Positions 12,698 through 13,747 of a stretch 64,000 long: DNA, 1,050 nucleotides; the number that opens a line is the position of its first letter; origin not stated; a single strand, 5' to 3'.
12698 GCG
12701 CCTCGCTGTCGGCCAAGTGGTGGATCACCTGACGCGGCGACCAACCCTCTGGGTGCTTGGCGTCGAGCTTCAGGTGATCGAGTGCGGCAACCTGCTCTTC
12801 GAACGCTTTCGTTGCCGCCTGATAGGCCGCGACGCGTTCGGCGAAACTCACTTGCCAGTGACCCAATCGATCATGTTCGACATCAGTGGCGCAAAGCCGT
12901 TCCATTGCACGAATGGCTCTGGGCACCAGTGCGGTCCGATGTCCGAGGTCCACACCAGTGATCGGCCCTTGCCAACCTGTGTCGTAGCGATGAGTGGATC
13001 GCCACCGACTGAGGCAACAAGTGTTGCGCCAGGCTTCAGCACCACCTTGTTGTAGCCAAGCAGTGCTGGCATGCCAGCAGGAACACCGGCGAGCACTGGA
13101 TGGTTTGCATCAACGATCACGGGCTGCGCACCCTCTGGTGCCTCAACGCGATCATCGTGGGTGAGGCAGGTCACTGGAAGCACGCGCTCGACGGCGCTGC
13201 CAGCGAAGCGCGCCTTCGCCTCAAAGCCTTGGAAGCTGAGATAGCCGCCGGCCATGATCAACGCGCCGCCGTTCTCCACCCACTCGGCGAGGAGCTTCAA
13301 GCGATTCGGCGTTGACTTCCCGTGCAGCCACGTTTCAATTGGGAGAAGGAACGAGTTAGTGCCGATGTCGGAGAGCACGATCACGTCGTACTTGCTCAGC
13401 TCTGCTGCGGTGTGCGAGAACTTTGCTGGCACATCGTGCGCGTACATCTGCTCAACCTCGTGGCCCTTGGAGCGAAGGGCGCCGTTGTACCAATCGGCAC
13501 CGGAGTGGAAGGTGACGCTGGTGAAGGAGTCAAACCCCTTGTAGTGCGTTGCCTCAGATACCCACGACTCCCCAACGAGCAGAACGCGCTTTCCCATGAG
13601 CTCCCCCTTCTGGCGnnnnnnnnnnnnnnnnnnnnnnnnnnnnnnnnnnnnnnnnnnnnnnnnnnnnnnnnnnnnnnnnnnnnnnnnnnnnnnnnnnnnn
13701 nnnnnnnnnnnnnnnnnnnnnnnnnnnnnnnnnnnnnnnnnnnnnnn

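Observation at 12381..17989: Six-gene operon with three tandem phosphotriesterase-family paralogs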

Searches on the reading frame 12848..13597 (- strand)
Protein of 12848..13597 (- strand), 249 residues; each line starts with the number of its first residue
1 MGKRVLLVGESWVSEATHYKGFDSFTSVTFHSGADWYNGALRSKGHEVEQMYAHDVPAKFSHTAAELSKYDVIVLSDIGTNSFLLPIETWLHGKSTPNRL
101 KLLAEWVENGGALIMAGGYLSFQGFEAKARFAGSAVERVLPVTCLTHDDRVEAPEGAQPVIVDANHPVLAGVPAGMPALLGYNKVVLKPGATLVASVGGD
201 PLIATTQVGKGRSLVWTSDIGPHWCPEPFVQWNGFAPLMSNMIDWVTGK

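Call 3: search_protein_families(library=pfam, proteins=[window:12848-13597:-], max_evalue=0.01)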
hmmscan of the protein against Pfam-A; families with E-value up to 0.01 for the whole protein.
window:12848-13597:- (249 aa): 2 families
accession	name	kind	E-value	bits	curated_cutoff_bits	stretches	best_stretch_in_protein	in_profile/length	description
PF07090.17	GATase1_like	-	3.8e-99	331.7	27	1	4-247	1-246/247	Putative glutamine amidotransferase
PF24157.1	DUF7408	-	8.5e-05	23.1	27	1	101-214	50-150/174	Domain of unknown function (DUF7408)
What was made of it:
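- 12848..13597 (-): PF07090 'GATase1-like' protein (249 aa), the constant partner of this hydrolase clade. It has no conserved Cys nucleophile. It is a homolog of Salmonella STM3548 (PDB 2gk3). Call 3 (332 bits).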

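Call 4: search_protein_families(library=ncbifam, proteins=[window:12848-13597:-], max_evalue=0.01)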
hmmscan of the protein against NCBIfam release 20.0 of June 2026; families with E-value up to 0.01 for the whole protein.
window:12848-13597:- (249 aa): 1 family
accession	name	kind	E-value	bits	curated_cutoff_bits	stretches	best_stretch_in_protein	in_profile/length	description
NF006916.0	PRK09407.1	equivalog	0.005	15.5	521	1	136-191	140-193/526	succinic semialdehyde dehydrogenase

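Call 15: search_solved_structures(query=window:12848-13597:-, max_evalue=0.01, show_alignments=1)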
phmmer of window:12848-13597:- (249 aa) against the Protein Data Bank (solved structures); distinct sequences matched with E-value up to 0.01: 3.
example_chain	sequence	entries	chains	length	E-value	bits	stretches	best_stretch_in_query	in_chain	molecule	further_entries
2gk3_A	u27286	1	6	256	3.7e-61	209.9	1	4-247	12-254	putative cytoplasmic protein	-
3soz_A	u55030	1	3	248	8.6e-59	202.2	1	4-244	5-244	Cytoplasmic Protein STM1381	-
3rht_A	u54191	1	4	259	2.5e-08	36.8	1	94-232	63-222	(GATase1)-like protein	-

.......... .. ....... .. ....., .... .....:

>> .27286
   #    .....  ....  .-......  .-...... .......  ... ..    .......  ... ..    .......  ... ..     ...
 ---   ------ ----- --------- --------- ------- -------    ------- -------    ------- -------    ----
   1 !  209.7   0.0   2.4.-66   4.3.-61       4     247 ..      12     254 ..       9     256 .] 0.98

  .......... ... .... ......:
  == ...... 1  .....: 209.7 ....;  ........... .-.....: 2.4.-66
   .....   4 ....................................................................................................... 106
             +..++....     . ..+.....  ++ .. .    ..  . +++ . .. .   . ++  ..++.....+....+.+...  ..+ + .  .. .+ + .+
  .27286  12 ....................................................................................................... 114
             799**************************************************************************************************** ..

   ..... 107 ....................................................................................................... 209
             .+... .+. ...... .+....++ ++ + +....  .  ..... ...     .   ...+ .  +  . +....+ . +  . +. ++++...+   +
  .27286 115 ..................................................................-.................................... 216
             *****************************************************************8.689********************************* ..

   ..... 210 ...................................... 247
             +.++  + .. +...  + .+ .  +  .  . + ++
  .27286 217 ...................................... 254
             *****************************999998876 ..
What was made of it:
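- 12848..13597 (-): Call 15 (2gk3, E 4e-61).
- On PF07090 GATase1_like: 2gk3 at E 4e-61 (call 15).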

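Call 36: search_dna_similar(query=window:12848-13597:-, collection=plasmids, mode=protein, max_rows=25, rows=spread)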
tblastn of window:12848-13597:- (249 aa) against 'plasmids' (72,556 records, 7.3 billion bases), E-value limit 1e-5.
Records with a match: 194; places in all: 199; records where one place covers at least 80% of the query: 193.
Best place of each record, by identity: <60% 194.
By first word of the organism name: Rhizobium 91; Agrobacterium 15; Rhodococcus 11; Pantoea 10; Ensifer 7; Shinella 7; Paracoccus 6; Klebsiella 5; Haladaptatus 5; Halorussus 4; and 22 more.
By predicted mobility (MOB-suite, as given by PLSDB): non-mobilizable 145; conjugative 39; mobilizable 10.
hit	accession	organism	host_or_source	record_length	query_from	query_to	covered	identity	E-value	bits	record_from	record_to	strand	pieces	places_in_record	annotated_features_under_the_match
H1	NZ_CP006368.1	Aureimonas sp. AU20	-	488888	3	249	99%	54.8%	4e-85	283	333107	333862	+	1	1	glutamine amidotransferase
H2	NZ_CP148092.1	Rhizobium sp. T1470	Medicago sativa,cell culture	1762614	1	249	100%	53.3%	1e-77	261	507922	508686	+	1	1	none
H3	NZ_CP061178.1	Roseomonas haemaphysalidis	tick,pure culture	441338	4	249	99%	53.6%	7e-81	271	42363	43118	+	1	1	glutamine amidotransferase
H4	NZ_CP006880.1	Rhizobium gallicum bv. gallicum R602sp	Phaseolus vulgaris,whole ...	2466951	1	247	99%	52.6%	6e-77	259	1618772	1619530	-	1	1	record has no annotation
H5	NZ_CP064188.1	Rhizobium sp. 007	Onobrychis viciifolia,cell culture,root ...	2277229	1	247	99%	52.2%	4e-76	257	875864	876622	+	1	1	none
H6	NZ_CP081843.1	Agrobacterium vitis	Vitis,Cell culture,South Africa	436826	1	247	99%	51.8%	4e-78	263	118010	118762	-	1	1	glutamine amidotransferase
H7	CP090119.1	Rhizobium leguminosarum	Trifolium ambiguum,Cell culture,Plant ...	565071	1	249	98%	52.3%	8e-62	263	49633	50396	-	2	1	none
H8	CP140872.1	Rhizobium ruizarguesonis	Trifolium pratense,whole organism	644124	1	249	100%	51.0%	1e-74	253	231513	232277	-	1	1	glutamine amidotransferase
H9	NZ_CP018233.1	Rhizobium leguminosarum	Vavilovia formosa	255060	1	249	100%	51.0%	2e-74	252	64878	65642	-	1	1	glutamine amidotransferase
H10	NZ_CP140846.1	Rhizobium johnstonii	Trifolium pratense,whole organism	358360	1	249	100%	50.6%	3e-75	254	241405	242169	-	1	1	glutamine amidotransferase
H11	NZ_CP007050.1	Rhizobium leguminosarum bv. trifolii WSM1689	root nodule of Trifolium uniflorum ...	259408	1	249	100%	50.6%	3e-74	252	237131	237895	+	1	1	glutamine amidotransferase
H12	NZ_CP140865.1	Rhizobium leguminosarum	Trifolium pratense,whole organism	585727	1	249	100%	50.6%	3e-74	251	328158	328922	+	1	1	glutamine amidotransferase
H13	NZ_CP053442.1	Rhizobium brockwellii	Trifolium repens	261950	1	247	99%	51.0%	3e-74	251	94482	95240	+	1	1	glutamine amidotransferase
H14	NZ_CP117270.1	Rhizobium rhododendri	Rhododendron sp.,pure bacterial ...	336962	3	249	99%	50.8%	4e-77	260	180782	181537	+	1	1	glutamine amidotransferase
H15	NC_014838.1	Pantoea sp. At-9b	-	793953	1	247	99%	50.6%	2e-72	246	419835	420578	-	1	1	glutamine amidotransferase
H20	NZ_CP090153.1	Roseivivax marinus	Bathymodiolus marisindicus,single cell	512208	1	246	99%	46.4%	1e-70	241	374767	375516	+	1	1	glutamine amidotransferase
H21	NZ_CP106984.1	Rhodococcus aetherivorans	cell culture,soil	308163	4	249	99%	43.9%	7e-70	239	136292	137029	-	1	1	glutamine amidotransferase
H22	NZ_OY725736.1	Monoglobus pectinilyticus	-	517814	3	247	98%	41.3%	5e-59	208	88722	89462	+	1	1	glutamine amidotransferase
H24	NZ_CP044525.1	Halorussus halophilus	pure culture,marine solar saltern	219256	5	247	98%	38.1%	2e-43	163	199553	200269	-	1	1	glutamine amidotransferase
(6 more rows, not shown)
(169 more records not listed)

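Call 37: get_annotated_region(hit=H1, flank=7000)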
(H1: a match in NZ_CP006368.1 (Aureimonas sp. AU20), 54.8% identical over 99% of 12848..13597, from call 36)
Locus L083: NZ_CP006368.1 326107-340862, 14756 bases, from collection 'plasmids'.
description: Aureimonas sp. AU20 plasmid pAU20a, complete sequence
organism: Aureimonas sp. AU20 (NCBI taxid 1349819)
taxonomy: Bacteria; Pseudomonadota; Alphaproteobacteria; Hyphomicrobiales; Aurantimonadaceae; Aureimonas; Aureimonas sp. AU20
host: -; source: -; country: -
typing (MOB-suite, as given by PLSDB): non-mobilizable
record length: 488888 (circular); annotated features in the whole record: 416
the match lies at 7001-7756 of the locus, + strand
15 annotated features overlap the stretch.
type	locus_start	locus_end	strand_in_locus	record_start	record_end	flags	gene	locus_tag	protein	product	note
CDS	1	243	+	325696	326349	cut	-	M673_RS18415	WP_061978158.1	4'-phosphopantetheinyl transferase superfamily protein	-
CDS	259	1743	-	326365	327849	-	-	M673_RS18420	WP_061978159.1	M81 family metallopeptidase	-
CDS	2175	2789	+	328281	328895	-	-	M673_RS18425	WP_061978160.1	cupin domain-containing protein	-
CDS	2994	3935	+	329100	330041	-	-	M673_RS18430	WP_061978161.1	substrate-binding domain-containing protein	-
CDS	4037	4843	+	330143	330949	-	-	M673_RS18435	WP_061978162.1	ATP-binding cassette domain-containing protein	-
CDS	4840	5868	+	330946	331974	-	-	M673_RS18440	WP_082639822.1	ABC transporter permease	GO:0008643 - carbohydrate transport [Evidence IEA]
CDS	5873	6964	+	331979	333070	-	-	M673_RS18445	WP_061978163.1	phosphotriesterase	-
CDS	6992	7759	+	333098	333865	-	-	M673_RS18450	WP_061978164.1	glutamine amidotransferase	-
CDS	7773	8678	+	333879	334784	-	-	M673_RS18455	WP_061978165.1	PfkB family carbohydrate kinase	-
CDS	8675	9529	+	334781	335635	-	-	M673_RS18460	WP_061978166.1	BtpA/SgcQ family protein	-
CDS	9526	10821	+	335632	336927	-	-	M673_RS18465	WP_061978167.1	Zn-dependent hydrolase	-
CDS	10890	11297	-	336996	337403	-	-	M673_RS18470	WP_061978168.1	hypothetical protein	-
CDS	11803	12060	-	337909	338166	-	-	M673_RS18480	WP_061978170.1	hypothetical protein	-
CDS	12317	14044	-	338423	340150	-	poxB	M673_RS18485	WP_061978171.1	ubiquinone-dependent pyruvate dehydrogenase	GO:0006090 - pyruvate metabolic process [Evidence IEA]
CDS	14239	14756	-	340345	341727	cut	-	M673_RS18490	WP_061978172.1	aspartate aminotransferase family protein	-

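Call 38: get_annotated_region(hit=H15, flank=7000)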
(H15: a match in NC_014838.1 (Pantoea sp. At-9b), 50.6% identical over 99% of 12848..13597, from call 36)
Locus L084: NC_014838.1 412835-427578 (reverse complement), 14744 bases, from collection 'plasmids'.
description: Pantoea sp. At-9b plasmid pPAT9B01, complete sequence
organism: Pantoea sp. At-9b (NCBI taxid 592316)
taxonomy: Bacteria; Pseudomonadota; Gammaproteobacteria; Enterobacterales; Erwiniaceae; Pantoea; Pantoea sp. At-9b
host: -; source: -; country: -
typing (MOB-suite, as given by PLSDB): non-mobilizable; replicon rep_cluster_1232
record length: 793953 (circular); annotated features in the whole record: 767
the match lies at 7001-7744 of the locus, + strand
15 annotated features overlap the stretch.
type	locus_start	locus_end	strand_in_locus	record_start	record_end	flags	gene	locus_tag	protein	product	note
CDS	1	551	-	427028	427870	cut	-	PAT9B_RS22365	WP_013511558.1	BtpA/SgcQ family protein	-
CDS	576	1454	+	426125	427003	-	-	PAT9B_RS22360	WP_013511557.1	PfkB family carbohydrate kinase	-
CDS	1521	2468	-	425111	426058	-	-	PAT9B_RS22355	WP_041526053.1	substrate-binding domain-containing protein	-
CDS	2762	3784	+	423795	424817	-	-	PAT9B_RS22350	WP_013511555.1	LacI family DNA-binding transcriptional regulator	GO:0006351 - DNA-templated transcription [Evidence IEA]; GO:0045892 - negative regulation of DNA-templated ...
CDS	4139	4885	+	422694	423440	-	-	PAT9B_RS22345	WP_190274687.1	ATP-binding cassette domain-containing protein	-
CDS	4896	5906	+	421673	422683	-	-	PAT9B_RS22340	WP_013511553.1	ABC transporter permease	-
CDS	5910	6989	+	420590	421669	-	-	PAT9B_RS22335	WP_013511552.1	phosphotriesterase-related protein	-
CDS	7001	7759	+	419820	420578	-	-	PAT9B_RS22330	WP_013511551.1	glutamine amidotransferase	-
CDS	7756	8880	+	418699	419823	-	-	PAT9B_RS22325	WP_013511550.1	M20 family metallopeptidase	-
CDS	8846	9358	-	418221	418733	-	-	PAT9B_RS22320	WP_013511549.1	GNAT family N-acetyltransferase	-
CDS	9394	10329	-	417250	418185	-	-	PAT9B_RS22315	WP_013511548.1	AraC family transcriptional regulator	GO:0006355 - regulation of DNA-templated transcription [Evidence IEA]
CDS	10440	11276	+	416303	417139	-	-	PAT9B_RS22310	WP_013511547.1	oxidoreductase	-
CDS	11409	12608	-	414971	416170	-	fdhA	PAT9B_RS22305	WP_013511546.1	formaldehyde dehydrogenase, glutathione-independent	GO:0046292 - formaldehyde metabolic process [Evidence IEA]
CDS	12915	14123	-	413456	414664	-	-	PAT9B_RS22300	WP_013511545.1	pyridoxal phosphate-dependent aminotransferase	GO:0009058 - biosynthetic process [Evidence IEA]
CDS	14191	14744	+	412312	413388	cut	-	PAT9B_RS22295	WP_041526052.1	CTP synthase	-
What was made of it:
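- Some proteobacterial clusters carry an M20 peptidase or a 'Zn-dependent hydrolase' gene (calls 37, 38).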

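Call 39: get_annotated_region(hit=H21, flank=7000)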
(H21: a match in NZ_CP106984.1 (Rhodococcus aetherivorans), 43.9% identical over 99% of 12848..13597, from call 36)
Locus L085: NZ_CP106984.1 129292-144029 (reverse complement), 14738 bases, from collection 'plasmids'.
description: Rhodococcus aetherivorans strain N1 plasmid pN1, complete sequence
organism: Rhodococcus aetherivorans (NCBI taxid 191292)
taxonomy: Bacteria; Actinomycetota; Actinomycetes; Mycobacteriales; Nocardiaceae; Rhodococcus; Rhodococcus aetherivorans
host: -; source: cell culture,soil; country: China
typing (MOB-suite, as given by PLSDB): mobilizable; relaxase MOBP
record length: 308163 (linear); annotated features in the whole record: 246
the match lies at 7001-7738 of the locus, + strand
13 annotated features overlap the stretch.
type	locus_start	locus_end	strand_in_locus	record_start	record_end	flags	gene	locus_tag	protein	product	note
CDS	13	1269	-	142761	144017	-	-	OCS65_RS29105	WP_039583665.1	amidohydrolase family protein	-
CDS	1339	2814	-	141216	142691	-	-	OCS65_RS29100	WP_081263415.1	aldehyde dehydrogenase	-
CDS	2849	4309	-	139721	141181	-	-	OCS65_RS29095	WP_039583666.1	nicotinate phosphoribosyltransferase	GO:0009435 - NAD biosynthetic process [Evidence IEA]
CDS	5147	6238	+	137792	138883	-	-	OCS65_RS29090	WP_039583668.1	LLM class flavin-dependent oxidoreductase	-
CDS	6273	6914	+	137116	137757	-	-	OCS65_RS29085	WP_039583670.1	HAD-IB family phosphatase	GO:0008152 - metabolic process [Evidence IEA]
CDS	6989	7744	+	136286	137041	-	-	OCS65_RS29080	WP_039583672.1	glutamine amidotransferase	-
CDS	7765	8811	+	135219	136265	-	-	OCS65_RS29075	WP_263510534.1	LacI family DNA-binding transcriptional regulator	GO:0006351 - DNA-templated transcription [Evidence IEA]; GO:0045892 - negative regulation of DNA-templated ...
CDS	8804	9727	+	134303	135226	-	-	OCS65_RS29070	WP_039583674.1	PfkB family carbohydrate kinase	-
CDS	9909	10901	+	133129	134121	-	-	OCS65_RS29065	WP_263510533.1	ribose-phosphate pyrophosphokinase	GO:0016310 - phosphorylation [Evidence IEA]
CDS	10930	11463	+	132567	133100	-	-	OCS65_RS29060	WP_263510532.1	flavin reductase family protein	-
CDS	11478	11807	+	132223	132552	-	-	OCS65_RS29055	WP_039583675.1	NIPSNAP family protein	-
CDS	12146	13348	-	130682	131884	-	-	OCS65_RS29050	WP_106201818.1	IS110 family transposase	-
CDS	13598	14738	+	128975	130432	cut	-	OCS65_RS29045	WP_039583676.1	NAD-dependent succinate-semialdehyde dehydrogenase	-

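Call 47: get_annotated_region(hit=H20, flank=6000)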
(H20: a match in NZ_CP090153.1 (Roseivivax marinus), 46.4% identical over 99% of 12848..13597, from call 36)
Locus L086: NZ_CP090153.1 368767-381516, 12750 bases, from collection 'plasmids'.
description: Roseivivax marinus strain TCYB24 plasmid unnamed1, complete sequence
organism: Roseivivax marinus (NCBI taxid 1379903)
taxonomy: Bacteria; Pseudomonadota; Alphaproteobacteria; Rhodobacterales; Roseobacteraceae; Roseivivax; Roseivivax marinus
host: -; source: Bathymodiolus marisindicus,single cell; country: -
typing (MOB-suite, as given by PLSDB): non-mobilizable
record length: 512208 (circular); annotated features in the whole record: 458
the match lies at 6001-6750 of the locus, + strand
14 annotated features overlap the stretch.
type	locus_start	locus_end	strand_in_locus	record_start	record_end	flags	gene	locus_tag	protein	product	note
CDS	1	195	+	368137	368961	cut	-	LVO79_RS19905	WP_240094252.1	sulfite exporter TauE/SafE family protein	GO:0006810 - transport [Evidence IEA]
CDS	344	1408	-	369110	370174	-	-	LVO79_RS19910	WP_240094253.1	oligopeptide/dipeptide ABC transporter ATP-binding protein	GO:0015833 - peptide transport [Evidence IEA]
CDS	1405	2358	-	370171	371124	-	-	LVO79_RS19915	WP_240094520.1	ABC transporter ATP-binding protein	-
CDS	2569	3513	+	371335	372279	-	nikB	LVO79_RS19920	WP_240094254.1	nickel ABC transporter permease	-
CDS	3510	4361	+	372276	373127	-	-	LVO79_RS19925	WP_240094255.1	ABC transporter permease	-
CDS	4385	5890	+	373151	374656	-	-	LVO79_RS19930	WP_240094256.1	ABC transporter substrate-binding protein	-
CDS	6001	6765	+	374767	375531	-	-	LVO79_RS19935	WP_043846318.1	glutamine amidotransferase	-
CDS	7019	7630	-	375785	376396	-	pcaG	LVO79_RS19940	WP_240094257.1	protocatechuate 3,4-dioxygenase subunit alpha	GO:0046278 - 3,4-dihydroxybenzoate metabolic process [Evidence IEA]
CDS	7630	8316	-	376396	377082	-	pcaH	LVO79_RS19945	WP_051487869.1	protocatechuate 3,4-dioxygenase subunit beta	GO:0046278 - 3,4-dihydroxybenzoate metabolic process [Evidence IEA]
CDS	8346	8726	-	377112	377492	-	pcaC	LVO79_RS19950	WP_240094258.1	4-carboxymuconolactone decarboxylase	-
CDS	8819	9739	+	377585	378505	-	-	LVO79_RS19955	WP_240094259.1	LysR substrate-binding domain-containing protein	-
CDS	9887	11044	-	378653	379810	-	-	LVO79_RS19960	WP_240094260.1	enolase C-terminal domain-like protein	-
CDS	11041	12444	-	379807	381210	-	-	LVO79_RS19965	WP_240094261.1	class II fumarate hydratase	GO:0006106 - fumarate metabolic process [Evidence IEA]; GO:0006108 - malate metabolic process [Evidence IEA]; ...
CDS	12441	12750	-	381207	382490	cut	pcaB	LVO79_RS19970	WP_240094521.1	3-carboxy-cis,cis-muconate cycloisomerase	-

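Call 48: get_annotated_region(hit=H22, flank=6000)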
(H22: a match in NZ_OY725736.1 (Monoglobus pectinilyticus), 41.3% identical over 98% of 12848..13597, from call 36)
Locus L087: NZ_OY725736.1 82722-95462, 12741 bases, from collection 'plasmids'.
description: Monoglobus pectinilyticus strain Ruminococcaceae species TSDC17.2-1.2 plasmid 12, complete sequence
organism: Monoglobus pectinilyticus (NCBI taxid 1981510)
taxonomy: Bacteria; Bacillota; Clostridia; Monoglobales; Monoglobaceae; Monoglobus; Monoglobus pectinilyticus
host: -; source: -; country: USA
typing (MOB-suite, as given by PLSDB): non-mobilizable
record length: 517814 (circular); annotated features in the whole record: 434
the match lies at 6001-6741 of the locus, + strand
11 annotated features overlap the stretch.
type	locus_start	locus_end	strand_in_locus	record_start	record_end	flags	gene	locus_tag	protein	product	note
CDS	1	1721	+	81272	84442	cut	-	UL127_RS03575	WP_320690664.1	HsdR family type I site-specific deoxyribonuclease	GO:0009307 - DNA restriction-modification system [Evidence IEA]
CDS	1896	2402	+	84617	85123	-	msrA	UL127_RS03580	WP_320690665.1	peptide-methionine (S)-S-oxide reductase MsrA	GO:0030091 - protein repair [Evidence IEA]; GO:0006979 - response to oxidative stress [Evidence IEA]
CDS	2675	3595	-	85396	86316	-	-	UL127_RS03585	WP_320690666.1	ribokinase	-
CDS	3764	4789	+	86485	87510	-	-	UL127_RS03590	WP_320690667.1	LacI family DNA-binding transcriptional regulator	GO:0006351 - DNA-templated transcription [Evidence IEA]; GO:0045892 - negative regulation of DNA-templated ...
CDS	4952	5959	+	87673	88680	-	-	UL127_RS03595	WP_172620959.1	LacI family DNA-binding transcriptional regulator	GO:0006351 - DNA-templated transcription [Evidence IEA]; GO:0045892 - negative regulation of DNA-templated ...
CDS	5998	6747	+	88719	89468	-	-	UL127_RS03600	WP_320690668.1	glutamine amidotransferase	-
CDS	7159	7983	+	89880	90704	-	-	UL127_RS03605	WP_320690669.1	N-acyl homoserine lactonase family protein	-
CDS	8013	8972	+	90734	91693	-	-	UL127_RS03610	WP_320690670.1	substrate-binding domain-containing protein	-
CDS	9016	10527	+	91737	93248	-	-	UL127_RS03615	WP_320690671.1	sugar ABC transporter ATP-binding protein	-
CDS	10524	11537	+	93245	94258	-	rbsC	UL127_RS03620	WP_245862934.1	ribose ABC transporter permease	-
CDS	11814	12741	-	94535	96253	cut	-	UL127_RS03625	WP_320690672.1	extracellular solute-binding protein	-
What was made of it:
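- In Monoglobus, PF07090 lies next to a non-homologous MBL-type lactonase, a ribose-type ABC system and a ribokinase (call 48).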

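Call 49: get_annotated_region(hit=H24, flank=6000)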
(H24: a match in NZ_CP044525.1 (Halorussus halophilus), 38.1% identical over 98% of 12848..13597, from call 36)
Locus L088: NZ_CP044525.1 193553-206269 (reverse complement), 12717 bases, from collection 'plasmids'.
description: Halorussus halophilus strain ZS-3 plasmid unnamed2, complete sequence
organism: Halorussus halophilus (NCBI taxid 2650975)
taxonomy: Archaea; Euryarchaeota; Halobacteria; Halobacteriales; Haladaptataceae; Halorussus; Halorussus halophilus
host: -; source: pure culture,marine solar saltern; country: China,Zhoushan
typing (MOB-suite, as given by PLSDB): non-mobilizable
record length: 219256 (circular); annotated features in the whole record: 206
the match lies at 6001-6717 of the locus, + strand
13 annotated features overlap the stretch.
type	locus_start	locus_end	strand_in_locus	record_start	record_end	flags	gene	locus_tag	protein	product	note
CDS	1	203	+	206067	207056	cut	-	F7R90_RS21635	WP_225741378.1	ABC transporter permease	GO:0055085 - transmembrane transport [Evidence IEA]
CDS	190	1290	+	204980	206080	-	-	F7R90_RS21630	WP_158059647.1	ABC transporter permease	-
CDS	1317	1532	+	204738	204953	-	-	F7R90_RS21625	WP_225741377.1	hypothetical protein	-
CDS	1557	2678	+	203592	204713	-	-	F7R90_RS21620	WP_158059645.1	ABC transporter ATP-binding protein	-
CDS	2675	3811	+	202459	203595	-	-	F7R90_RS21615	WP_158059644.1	ABC transporter ATP-binding protein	-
CDS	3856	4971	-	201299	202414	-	-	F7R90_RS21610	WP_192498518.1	mandelate racemase/muconate lactonizing enzyme family protein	-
CDS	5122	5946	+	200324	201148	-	-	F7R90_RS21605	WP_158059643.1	PIG-L family deacetylase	-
CDS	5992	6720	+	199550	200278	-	-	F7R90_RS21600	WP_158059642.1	glutamine amidotransferase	-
CDS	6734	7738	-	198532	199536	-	-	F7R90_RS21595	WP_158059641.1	hypothetical protein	-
CDS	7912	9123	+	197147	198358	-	-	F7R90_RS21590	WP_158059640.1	aminotransferase class V-fold PLP-dependent enzyme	-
CDS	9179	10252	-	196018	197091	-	-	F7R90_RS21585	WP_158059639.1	glucose 1-dehydrogenase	-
CDS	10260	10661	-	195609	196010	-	-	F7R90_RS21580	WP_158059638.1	Rid family detoxifying hydrolase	GO:0008152 - metabolic process [Evidence IEA]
CDS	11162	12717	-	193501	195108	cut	-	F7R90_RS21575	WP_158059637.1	transposase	GO:0006313 - DNA transposition [Evidence IEA]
